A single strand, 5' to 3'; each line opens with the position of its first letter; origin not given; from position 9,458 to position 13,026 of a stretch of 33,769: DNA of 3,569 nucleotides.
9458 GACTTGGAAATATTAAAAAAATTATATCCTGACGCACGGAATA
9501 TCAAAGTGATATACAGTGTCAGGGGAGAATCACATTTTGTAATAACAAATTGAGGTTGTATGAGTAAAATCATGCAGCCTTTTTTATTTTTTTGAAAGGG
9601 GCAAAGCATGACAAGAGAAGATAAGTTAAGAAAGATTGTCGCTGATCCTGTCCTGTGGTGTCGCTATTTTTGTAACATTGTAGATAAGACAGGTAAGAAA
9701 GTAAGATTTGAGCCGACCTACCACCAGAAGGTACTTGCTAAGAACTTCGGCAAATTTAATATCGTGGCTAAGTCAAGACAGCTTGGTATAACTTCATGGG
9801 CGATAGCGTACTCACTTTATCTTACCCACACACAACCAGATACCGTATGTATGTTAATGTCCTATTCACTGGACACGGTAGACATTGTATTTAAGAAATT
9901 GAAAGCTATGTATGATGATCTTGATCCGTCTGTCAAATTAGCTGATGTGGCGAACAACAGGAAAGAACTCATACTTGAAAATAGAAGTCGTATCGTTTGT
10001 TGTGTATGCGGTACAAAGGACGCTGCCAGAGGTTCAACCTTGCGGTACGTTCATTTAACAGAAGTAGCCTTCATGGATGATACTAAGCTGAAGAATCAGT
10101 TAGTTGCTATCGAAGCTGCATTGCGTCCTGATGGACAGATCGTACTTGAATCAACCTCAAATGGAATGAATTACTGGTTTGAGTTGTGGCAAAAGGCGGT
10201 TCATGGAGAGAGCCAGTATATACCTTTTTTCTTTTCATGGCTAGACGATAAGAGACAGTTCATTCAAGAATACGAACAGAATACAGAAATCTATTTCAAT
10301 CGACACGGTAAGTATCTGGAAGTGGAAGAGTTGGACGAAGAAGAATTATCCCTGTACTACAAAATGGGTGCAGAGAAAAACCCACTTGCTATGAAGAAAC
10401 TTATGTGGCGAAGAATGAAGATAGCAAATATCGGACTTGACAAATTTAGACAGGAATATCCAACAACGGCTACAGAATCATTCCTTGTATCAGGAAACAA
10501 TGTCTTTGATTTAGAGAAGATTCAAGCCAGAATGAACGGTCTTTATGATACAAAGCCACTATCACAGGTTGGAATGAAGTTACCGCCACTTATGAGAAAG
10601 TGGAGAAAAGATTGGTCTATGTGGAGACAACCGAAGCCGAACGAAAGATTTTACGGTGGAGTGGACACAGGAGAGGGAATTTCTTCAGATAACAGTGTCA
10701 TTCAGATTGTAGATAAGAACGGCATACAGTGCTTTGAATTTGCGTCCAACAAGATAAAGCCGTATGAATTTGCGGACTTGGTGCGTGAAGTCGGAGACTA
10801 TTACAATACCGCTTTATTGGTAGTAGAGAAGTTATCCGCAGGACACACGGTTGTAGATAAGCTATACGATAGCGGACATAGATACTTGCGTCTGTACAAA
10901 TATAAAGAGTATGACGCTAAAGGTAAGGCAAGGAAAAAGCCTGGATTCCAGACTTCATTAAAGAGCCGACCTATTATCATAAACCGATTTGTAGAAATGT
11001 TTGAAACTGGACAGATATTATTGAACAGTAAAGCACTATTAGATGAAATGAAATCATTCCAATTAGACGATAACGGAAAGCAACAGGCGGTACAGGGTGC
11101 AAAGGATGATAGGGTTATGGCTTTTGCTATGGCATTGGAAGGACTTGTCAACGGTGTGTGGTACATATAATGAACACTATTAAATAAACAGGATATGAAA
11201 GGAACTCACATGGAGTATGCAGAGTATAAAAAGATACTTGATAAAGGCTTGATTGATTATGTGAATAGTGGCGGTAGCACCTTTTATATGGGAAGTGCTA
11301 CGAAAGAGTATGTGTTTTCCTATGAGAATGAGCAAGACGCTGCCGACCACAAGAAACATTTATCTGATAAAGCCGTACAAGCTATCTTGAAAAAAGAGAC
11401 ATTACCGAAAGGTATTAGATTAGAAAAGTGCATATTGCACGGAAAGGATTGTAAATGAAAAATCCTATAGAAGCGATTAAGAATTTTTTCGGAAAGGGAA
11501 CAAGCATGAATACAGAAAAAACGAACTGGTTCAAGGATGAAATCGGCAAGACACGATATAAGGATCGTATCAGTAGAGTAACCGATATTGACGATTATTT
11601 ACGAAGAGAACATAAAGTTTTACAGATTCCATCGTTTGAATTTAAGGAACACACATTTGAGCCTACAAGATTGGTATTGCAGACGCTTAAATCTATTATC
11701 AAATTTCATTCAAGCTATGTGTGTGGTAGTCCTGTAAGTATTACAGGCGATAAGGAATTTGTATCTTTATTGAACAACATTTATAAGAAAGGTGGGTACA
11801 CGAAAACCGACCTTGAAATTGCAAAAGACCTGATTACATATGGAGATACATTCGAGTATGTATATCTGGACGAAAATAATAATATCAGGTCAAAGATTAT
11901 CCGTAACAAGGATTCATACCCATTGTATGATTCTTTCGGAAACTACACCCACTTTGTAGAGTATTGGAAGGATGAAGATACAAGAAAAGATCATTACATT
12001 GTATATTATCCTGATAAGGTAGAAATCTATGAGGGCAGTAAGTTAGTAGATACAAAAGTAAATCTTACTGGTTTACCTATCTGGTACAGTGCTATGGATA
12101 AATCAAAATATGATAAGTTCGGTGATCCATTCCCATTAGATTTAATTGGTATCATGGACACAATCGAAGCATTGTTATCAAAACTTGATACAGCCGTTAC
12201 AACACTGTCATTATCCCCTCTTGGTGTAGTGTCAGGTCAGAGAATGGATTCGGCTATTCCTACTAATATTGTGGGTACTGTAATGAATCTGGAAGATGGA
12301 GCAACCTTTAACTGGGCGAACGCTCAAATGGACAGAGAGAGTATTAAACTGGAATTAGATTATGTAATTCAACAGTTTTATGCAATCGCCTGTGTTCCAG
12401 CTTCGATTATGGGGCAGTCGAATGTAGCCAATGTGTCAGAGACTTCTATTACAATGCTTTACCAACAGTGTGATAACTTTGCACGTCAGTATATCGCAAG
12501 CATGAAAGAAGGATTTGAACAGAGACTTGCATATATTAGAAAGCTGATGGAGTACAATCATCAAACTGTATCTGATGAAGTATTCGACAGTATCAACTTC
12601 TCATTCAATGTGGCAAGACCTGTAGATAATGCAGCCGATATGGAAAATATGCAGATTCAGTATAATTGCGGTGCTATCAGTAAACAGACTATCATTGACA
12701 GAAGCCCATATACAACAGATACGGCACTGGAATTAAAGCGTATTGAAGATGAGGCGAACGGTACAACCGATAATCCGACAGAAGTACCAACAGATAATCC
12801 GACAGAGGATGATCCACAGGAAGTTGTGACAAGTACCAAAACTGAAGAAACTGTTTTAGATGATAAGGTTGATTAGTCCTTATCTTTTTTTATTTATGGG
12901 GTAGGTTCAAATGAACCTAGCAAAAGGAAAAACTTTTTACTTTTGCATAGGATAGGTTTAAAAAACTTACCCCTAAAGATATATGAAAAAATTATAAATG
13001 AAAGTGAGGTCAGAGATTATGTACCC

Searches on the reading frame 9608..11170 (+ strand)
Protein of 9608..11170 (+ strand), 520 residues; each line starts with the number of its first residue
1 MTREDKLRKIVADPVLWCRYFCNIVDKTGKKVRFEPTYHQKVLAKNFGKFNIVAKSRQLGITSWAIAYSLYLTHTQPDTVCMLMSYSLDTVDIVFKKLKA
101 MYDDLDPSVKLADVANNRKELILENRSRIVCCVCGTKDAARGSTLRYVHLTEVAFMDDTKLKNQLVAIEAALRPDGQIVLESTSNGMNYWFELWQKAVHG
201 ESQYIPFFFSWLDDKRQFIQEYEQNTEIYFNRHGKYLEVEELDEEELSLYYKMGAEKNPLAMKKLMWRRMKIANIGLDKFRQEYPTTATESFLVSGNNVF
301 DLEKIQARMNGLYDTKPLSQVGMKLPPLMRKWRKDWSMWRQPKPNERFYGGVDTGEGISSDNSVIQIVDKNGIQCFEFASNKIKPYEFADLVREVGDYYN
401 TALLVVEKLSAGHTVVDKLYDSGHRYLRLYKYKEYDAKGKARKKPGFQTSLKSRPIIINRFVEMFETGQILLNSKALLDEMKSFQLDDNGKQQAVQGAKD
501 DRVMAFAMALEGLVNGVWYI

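Call 78: search_protein_families(library=phrogs, proteins=[window:9608-11170:+], max_evalue=0.001)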
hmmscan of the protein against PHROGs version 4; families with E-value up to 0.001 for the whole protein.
window:9608-11170:+ (520 aa): 11 families
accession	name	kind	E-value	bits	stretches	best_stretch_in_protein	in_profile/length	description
phrog_2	-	head and packaging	4.3e-36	126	1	13-513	253-592/807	terminase large subunit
phrog_24361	-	head and packaging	5.8e-22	79.2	1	382-511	7-136/162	terminase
phrog_38407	-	unknown function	6.8e-17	62.5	1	278-511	98-346/370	-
phrog_5989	-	head and packaging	6.1e-10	39.7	1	12-169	119-273/347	terminase large subunit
phrog_38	-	head and packaging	6.2e-10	39.4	1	298-515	526-705/760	terminase large subunit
phrog_36964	-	head and packaging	2.1e-09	37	1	62-188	435-561/890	terminase large subunit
phrog_26724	-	unknown function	8.4e-09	36.2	1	20-186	19-185/192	-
phrog_7579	-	head and packaging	2.7e-07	31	1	46-198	15-162/239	terminase large subunit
phrog_675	-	head and packaging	7.9e-06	25.4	1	17-163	27-172/576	terminase large subunit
phrog_22646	-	unknown function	2e-05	24.8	1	30-243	33-253/374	-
phrog_6681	-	head and packaging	0.00064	19.1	0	135-315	279-471/758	terminase large subunit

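Call 92: search_dna_similar(query=window:9608-11170:+, collection=phages, mode=protein, max_rows=8)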
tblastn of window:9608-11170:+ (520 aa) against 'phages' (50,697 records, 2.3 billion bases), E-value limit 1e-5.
Records with a match: 2598; places in all: 2599; records where one place covers at least 80% of the query: 1331.
Best place of each record, by identity: <60% 2598.
By first word of the organism name: Escherichia 703; Synechococcus 378; Klebsiella 278; Salmonella 188; Vibrio 172; Shigella 87; Stx2a-converting 81; Acinetobacter 73; Cyanophage 61; Enterobacter 61; and 67 more.
By host as written in the record: - 598; Escherichia coli 262; Synechococcus 107; Klebsiella pneumoniae 89; Escherichia coli O157:H7 42; Synechococcus sp. 38; Salmonella enterica 29; Escherichia coli B 28; and 585 more.
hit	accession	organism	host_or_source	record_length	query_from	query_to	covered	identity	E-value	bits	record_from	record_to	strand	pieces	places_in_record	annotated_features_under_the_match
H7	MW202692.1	Caudoviricetes sp.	Manatee Spring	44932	1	511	98%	26.4%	7e-35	145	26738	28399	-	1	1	terminase large subunit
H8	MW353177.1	Flavobacterium phage vB_FspM_immuto_13-6C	Flavobacterium sp. LMO8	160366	9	510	97%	26.8%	2e-36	150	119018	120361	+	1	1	terminase large subunit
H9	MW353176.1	Flavobacterium phage vB_FspM_immuto_3-5A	Flavobacterium sp. LMO8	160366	9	510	97%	26.8%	3e-36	149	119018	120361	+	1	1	terminase large subunit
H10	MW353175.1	Flavobacterium phage vB_FspM_immuto_2-6A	Flavobacterium sp. LMO8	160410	9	510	97%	26.8%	3e-36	149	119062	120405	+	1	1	terminase large subunit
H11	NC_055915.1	Flavobacterium phage vB_FspM_immuto_2-6A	Flavobacterium sp. LMO8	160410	9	510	97%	26.8%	3e-36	149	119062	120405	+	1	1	terminase large subunit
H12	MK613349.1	Roseobacter phage CRP-7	Rhodobacteraceae bacterium FZCC0042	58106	52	512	89%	28.8%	2e-49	189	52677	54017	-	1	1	terminase large subunit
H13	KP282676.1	Hydrogenobaculum phage 1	Hydrogenobaculum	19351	5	514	98%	25.0%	2e-21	104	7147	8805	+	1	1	hypothetical protein (x2)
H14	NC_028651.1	Hydrogenobaculum phage 1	Hydrogenobaculum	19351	5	514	98%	25.0%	2e-21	104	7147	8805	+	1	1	hypothetical protein (x2)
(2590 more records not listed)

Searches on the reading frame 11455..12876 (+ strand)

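Call 78: search_protein_families(library=phrogs, proteins=[window:11455-12876:+], max_evalue=0.001)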
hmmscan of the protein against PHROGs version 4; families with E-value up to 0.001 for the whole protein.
window:11455-12876:+ (473 aa): 5 families
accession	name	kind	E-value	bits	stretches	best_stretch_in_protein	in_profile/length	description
phrog_64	-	head and packaging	3.7e-40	138.9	1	19-456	71-518/547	portal protein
phrog_104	-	head and packaging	2.2e-08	34.2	1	122-455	138-487/550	portal protein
phrog_9064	-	head and packaging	3.3e-07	31.1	1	322-448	97-220/228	portal protein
phrog_8418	-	head and packaging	1.9e-05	25.8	1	351-451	20-119/136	portal protein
phrog_8065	-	unknown function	0.00065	20.8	1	37-146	55-164/165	-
